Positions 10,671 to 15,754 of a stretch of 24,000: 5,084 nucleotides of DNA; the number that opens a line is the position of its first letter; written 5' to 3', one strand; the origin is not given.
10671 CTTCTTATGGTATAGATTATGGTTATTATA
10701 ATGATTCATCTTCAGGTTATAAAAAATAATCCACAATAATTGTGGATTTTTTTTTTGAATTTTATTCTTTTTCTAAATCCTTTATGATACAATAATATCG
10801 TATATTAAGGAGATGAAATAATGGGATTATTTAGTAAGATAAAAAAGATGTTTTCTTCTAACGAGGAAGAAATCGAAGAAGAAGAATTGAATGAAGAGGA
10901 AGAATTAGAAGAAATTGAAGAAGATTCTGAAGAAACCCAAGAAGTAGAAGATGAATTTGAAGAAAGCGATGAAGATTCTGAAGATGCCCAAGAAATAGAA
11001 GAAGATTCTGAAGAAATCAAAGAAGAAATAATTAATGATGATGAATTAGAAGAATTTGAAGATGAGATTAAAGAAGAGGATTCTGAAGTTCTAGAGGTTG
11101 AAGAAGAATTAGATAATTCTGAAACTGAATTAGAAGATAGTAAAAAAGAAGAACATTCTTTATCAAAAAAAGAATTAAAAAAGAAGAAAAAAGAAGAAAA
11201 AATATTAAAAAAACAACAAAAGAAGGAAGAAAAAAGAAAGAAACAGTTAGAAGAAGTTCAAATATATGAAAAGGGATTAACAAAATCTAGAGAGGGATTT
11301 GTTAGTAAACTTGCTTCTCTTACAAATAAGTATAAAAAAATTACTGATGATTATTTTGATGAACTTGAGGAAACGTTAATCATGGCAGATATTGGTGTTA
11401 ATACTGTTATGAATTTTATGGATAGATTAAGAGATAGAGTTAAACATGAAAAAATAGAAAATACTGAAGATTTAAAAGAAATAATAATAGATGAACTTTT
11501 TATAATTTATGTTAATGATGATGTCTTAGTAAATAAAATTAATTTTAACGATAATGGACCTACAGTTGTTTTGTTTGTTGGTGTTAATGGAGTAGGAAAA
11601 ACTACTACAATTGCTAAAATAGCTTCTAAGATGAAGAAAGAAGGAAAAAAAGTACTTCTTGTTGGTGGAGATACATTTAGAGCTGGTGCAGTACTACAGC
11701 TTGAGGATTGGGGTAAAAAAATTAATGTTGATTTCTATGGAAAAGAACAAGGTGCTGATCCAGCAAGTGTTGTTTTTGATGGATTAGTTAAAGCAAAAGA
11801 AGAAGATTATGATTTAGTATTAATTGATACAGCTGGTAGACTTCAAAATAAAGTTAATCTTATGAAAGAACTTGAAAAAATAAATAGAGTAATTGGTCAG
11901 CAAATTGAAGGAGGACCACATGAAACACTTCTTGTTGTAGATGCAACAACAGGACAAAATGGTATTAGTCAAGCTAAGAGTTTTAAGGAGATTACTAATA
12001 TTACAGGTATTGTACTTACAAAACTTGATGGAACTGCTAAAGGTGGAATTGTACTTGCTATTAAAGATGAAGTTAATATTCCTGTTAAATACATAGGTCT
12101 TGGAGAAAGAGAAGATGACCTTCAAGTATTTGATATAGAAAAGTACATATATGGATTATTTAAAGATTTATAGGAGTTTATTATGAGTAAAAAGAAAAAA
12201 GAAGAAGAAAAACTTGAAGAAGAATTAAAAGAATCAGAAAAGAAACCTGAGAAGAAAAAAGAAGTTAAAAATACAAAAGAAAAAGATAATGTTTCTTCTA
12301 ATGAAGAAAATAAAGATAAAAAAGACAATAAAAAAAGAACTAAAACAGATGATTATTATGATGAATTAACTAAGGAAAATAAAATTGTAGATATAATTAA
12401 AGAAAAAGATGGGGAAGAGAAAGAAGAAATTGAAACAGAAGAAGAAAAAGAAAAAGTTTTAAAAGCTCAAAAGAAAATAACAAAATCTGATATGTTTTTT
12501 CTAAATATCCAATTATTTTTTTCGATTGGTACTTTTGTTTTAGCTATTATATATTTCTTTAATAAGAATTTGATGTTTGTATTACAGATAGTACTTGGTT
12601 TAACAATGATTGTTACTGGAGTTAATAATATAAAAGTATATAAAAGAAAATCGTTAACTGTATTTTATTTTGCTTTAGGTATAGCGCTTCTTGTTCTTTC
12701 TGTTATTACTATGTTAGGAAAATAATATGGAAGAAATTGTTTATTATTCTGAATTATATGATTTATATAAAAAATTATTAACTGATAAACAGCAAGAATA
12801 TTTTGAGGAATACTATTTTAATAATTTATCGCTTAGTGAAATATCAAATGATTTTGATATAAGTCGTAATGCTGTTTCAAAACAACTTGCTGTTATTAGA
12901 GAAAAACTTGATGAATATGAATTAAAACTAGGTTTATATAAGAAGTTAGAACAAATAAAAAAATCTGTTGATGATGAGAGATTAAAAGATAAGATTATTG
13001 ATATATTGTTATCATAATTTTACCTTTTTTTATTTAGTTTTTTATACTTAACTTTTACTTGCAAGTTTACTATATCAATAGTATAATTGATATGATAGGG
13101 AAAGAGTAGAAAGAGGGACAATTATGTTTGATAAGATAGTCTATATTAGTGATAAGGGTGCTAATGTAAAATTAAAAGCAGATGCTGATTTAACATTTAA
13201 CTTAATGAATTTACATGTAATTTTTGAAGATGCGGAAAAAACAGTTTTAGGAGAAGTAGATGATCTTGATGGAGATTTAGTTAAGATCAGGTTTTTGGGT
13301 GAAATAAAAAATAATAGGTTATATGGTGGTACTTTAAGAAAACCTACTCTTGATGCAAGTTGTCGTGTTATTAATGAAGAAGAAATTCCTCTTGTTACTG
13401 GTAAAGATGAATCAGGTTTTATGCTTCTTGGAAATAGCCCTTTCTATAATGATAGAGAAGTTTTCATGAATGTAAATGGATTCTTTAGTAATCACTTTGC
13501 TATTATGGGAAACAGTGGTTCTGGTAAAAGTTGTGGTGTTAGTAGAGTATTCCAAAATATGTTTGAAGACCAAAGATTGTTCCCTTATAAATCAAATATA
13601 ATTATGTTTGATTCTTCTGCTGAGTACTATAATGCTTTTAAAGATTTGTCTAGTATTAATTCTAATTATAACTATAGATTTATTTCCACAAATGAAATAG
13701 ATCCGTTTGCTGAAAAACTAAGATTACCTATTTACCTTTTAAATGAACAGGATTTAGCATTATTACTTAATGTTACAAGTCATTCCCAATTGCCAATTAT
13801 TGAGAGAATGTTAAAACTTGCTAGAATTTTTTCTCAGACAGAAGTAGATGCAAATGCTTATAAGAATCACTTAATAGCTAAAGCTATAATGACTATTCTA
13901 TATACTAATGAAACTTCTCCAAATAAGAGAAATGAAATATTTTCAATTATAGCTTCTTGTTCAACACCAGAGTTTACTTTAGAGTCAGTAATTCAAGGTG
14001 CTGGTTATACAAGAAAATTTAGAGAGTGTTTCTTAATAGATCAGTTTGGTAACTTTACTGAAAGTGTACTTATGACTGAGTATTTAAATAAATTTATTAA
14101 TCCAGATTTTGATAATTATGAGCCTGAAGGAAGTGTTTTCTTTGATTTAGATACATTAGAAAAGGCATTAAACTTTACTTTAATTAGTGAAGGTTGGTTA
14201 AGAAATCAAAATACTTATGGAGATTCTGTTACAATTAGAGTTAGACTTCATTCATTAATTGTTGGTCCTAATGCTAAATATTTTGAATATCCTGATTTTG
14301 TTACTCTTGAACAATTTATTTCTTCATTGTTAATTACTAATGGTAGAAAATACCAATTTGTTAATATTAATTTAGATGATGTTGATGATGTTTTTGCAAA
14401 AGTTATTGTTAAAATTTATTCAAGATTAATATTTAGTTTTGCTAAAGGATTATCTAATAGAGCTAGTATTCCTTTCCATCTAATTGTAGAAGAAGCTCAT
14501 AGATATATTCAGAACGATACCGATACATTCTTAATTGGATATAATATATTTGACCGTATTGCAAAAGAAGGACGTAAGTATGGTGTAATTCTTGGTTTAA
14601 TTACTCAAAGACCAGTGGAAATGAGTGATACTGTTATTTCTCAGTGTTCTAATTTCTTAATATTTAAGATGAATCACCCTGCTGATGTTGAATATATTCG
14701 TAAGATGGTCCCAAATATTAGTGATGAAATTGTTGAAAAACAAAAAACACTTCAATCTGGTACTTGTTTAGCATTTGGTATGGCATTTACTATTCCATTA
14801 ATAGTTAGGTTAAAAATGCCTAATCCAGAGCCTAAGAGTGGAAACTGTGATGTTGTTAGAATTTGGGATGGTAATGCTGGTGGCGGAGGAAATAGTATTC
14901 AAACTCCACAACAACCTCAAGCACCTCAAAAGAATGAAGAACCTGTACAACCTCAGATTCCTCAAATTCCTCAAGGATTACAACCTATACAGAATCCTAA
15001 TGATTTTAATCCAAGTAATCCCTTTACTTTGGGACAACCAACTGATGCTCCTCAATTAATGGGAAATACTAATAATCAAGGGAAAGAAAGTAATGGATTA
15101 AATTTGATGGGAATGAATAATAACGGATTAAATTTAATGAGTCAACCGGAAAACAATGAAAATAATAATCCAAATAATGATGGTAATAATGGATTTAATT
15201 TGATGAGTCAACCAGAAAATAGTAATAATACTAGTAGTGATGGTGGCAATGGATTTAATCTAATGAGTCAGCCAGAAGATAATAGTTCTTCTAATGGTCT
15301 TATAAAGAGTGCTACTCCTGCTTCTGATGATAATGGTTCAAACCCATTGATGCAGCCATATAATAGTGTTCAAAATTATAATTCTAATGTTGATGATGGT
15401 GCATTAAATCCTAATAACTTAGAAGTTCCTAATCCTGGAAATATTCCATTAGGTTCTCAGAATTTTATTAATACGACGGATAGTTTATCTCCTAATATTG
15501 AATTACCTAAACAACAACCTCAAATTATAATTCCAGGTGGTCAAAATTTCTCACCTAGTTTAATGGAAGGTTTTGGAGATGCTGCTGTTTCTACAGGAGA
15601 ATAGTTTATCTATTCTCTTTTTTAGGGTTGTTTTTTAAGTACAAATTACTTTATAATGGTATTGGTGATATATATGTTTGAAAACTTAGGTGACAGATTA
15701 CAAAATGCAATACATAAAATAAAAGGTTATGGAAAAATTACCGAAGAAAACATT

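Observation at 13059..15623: Orphan HerA-like ATPase cassette inserted between ylxM and ffh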

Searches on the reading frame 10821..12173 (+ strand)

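Call 3: search_protein_families(library=pfam, proteins=[window:10821-12173:+], max_evalue=0.01)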
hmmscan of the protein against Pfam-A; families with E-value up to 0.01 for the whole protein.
window:10821-12173:+ (450 aa): 13 families
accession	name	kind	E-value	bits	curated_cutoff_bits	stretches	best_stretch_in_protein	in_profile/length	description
PF00448.28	SRP54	-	3.9e-77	258.8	22.7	1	247-447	1-195/196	SRP54-type protein, GTPase domain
PF02881.24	SRP54_N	-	1.1e-16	61.2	22.4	1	161-226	2-75/75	SRP54-type protein, helical bundle domain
PF13614.12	AAA_31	-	6.5e-06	26.6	27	1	257-285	12-40/177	AAA domain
PF01656.29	CbiA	-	1.9e-05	25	25.4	1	257-405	9-86/125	CobQ/CobB/MinD/ParA nucleotide binding domain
PF00142.24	Fer4_NifH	-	0.00023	21.2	25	1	252-289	5-42/271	4Fe-4S iron sulfur cluster binding proteins, NifH/frxC family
PF13604.12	AAA_30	-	0.00025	21.3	27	1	247-342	18-101/191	AAA domain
PF06414.18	Zeta_toxin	-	0.00031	20.7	22.3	1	242-288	11-56/199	Zeta toxin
PF25199.1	nSTAND_NTPase5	-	0.00079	19.7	34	1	236-284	28-79/145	Novel STAND NTPase 5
PF00005.33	ABC_tran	-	0.0011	20.1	25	1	238-321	2-79/137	ABC transporter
PF02374.21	ArsA_ATPase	-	0.0014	18.4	24.3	1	249-284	3-38/305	Anion-transporting ATPase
PF13479.12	AAA_24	-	0.0016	18.7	27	1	249-345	4-80/195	AAA domain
PF00004.35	AAA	-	0.0021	19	21.2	0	250-310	1-38/131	ATPase family associated with various cellular activities (AAA)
PF01583.26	APS_kinase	-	0.004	17.6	21.1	1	248-290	3-45/152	Adenylylsulphate kinase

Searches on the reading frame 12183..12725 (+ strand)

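Call 3: search_protein_families(library=pfam, proteins=[window:12183-12725:+], max_evalue=0.01)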
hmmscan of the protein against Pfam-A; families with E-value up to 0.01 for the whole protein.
window:12183-12725:+ (180 aa): 3 families
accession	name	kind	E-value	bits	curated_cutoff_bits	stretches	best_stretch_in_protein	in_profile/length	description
PF13129.11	DUF3953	-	0.0011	19.1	22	1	134-174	1-40/41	Protein of unknown function (DUF3953)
PF07695.17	7TMR-DISM_7TM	-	0.0023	18.3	29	1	103-177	95-169/205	7TM diverse intracellular signalling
PF04791.21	LMBR1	-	0.0078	15.6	31.9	0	12-163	257-402/510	LMBR1-like membrane protein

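Call 5: search_protein_families(library=ncbifam, proteins=[window:12183-12725:+], max_evalue=0.01)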
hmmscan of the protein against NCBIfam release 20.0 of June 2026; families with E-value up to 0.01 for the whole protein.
window:12183-12725:+ (180 aa): 0 families

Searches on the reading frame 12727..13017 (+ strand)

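Call 3: search_protein_families(library=pfam, proteins=[window:12727-13017:+], max_evalue=0.01)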
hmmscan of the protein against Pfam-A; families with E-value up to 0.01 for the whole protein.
window:12727-13017:+ (96 aa): 6 families
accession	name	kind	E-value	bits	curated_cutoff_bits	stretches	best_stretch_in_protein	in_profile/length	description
PF04297.20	UPF0122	-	4.3e-21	75.5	22.7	1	2-87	2-90/101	Putative helix-turn-helix protein, YlxM / p13 like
PF04545.22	Sigma70_r4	-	1.3e-06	28.3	24.1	1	18-61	5-48/50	Sigma-70, region 4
PF07638.17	Sigma70_ECF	-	3.2e-05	24.3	21.1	1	16-63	135-181/185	ECF sigma factor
PF08281.18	Sigma70_r4_2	-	3.6e-05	23.8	25.7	1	18-61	11-54/54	Sigma-70, region 4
PF08279.18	HTH_11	-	0.0022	18.3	25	1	33-61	15-43/55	HTH domain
PF01022.26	HTH_5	-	0.0041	17.4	22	1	32-59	14-41/47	Bacterial regulatory protein, arsR family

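Call 5: search_protein_families(library=ncbifam, proteins=[window:12727-13017:+], max_evalue=0.01)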
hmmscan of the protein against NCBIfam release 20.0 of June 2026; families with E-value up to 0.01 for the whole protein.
window:12727-13017:+ (96 aa): 15 families
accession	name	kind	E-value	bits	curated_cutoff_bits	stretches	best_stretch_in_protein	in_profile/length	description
NF045758.2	YlxM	equivalog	5.1e-24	84.2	80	1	2-73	1-72/72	YlxM family DNA-binding protein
NF001067.0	PRK00118.1-2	equivalog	5.7e-18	65.3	156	1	9-83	14-88/110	putative DNA-binding protein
NF001070.0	PRK00118.1-6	equivalog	3.5e-17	62.7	117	1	7-88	8-87/110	putative DNA-binding protein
NF001071.0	PRK00118.2-1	equivalog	5.2e-17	62.3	160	1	2-85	3-86/117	putative DNA-binding protein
NF001068.0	PRK00118.1-4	equivalog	6.4e-16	59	125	1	8-83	10-85/113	putative DNA-binding protein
NF001069.0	PRK00118.1-5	equivalog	4.5e-14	52.7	194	1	9-82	10-83/110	putative DNA-binding protein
NF001072.0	PRK00118.2-2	equivalog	3e-13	50.1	97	1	1-82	1-82/111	putative DNA-binding protein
NF001066.0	PRK00118.1-1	equivalog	3.6e-13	49.8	147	1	8-74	10-76/110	putative DNA-binding protein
NF001073.0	PRK00118.2-3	equivalog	5.7e-13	49.3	128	1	6-92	9-98/99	putative DNA-binding protein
NF001075.0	PRK00118.2-6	equivalog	6.9e-13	49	151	1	2-76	10-84/114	putative DNA-binding protein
NF001074.0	PRK00118.2-4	equivalog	1.6e-10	41.3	186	1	1-81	1-81/110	putative DNA-binding protein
TIGR02937.1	sigma70-ECF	superfamily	9e-09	35.2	42.9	1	17-63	117-163/165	sigma-70 family RNA polymerase sigma factor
TIGR02985.1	Sig70_bacteroi1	subfamily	0.00041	20.6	126.4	1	8-59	102-156/162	RNA polymerase sigma-70 factor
TIGR02989.1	Sig-70_gvs1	subfamily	0.00045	20.2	124.55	1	17-62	110-155/158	RNA polymerase sigma-70 factor, Rhodopirellula/Verrucomicrobium family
TIGR03001.1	Sig-70_gmx1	subfamily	0.001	18.5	154.6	1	18-77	162-220/244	RNA polymerase sigma-70 factor, Myxococcales family 1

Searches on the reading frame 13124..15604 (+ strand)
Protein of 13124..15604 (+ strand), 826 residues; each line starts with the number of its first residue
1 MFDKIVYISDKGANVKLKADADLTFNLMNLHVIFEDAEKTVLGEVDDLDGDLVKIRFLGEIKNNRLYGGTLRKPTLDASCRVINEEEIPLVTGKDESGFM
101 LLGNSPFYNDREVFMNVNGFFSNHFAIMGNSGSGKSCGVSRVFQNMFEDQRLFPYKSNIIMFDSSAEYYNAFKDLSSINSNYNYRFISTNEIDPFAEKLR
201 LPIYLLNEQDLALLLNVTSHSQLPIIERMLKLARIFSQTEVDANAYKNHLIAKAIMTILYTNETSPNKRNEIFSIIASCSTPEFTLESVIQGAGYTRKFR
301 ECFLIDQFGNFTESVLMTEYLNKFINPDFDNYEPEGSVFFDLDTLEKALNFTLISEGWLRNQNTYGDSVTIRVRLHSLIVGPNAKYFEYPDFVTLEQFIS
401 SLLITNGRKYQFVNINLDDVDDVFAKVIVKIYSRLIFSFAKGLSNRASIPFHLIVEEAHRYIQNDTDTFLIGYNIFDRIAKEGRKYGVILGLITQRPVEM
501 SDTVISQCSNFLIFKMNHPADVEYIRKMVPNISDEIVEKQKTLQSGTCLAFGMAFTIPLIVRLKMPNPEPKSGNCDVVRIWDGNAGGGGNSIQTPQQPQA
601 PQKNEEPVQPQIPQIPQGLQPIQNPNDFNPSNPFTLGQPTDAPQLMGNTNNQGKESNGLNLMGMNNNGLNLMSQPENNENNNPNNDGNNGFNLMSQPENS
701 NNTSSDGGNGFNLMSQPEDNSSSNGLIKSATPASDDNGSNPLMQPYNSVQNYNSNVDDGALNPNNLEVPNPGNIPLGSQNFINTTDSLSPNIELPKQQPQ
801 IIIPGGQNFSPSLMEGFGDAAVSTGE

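Call 3: search_protein_families(library=pfam, proteins=[window:13124-15604:+], max_evalue=0.01)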
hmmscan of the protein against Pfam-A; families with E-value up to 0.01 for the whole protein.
window:13124-15604:+ (826 aa): 1 family
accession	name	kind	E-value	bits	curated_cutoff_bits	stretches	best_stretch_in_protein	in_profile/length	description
PF01935.23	DUF87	-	5.4e-15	56.5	23.2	1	112-255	13-145/220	Helicase HerA, central domain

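Call 4: search_protein_families(library=padloc, proteins=[window:13124-15604:+], max_evalue=0.01)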
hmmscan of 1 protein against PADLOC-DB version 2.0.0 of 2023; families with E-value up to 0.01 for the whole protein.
window:13124-15604:+ (826 aa): 15 families
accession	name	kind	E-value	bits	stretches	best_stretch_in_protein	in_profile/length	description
PDLC04102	HerA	-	1.5e-102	342.1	1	98-582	151-638/654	-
PDLC04105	HerA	-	1.1e-61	207.1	2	391-584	359-556/576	-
PDLC04106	HerA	-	3.1e-52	176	2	428-582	487-647/667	-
PDLC04098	HerA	-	8.7e-52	174.6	1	61-584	112-669/686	-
PDLC04097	HerA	-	2.5e-45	153.3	1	53-584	91-614/618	-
PDLC02185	HerA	-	1.3e-44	151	2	428-582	428-580/585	-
PDLC02188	HerA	-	5.8e-44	148.9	1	110-582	132-561/578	-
PDLC04100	HerA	-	1.4e-42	144.1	2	430-581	424-572/580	-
PDLC04103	HerA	-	2.6e-37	126.4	2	363-581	351-574/579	-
PDLC04104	HerA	-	1.1e-31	108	1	389-582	159-355/379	-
PDLC04140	mad8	-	8.5e-13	46.5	1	123-565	28-301/314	mads_8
PDLC01055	HerA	-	2.5e-11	41.1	2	416-563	387-524/532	Type III coevolved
PDLC04101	HerA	-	4.6e-10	36.8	1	100-222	146-259/400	-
PDLC04107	HerA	-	5.2e-09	33.5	1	73-215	115-257/306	-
PDLC04099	HerA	-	2e-07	28.5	1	72-169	114-211/214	-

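Call 5: search_protein_families(library=ncbifam, proteins=[window:13124-15604:+], max_evalue=0.01)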
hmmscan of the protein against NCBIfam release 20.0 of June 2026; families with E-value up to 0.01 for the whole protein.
window:13124-15604:+ (826 aa): 8 families
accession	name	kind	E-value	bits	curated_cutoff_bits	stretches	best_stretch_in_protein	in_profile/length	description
NF042944.1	HerA_antiphage_2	equivalog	2e-46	159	850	2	393-582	359-561/576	anti-phage-associated helicase HerA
NF042943.1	HerA_antiphage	equivalog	3.6e-43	148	800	2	428-581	416-566/566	anti-phage-associated helicase HerA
NF040937.1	HerA_Thermprot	equivalog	3.9e-29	101.4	800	2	411-581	307-479/487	DNA double-strand break repair helicase HerA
NF040819.1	helicase_HerA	equivalog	7.8e-24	84.1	970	2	448-563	401-514/561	DNA double-strand break repair helicase HerA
NF033849.1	ser_rich_anae_1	subfamily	7.5e-11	40.1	650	1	425-525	989-1099/1163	serine-rich protein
NF053655.1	CedD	equivalog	3.9e-10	39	600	1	432-564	400-526/527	DNA-translocating ATPase CedD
NF045971.1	conju_CD1110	equivalog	1e-05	24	325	0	110-175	409-463/752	VirB4-like conjugal transfer ATPase, CD1110 family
NF041017.1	DNA_import_CedB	equivalog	6.6e-05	21.7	700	0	427-550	452-573/590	DNA import protein CedB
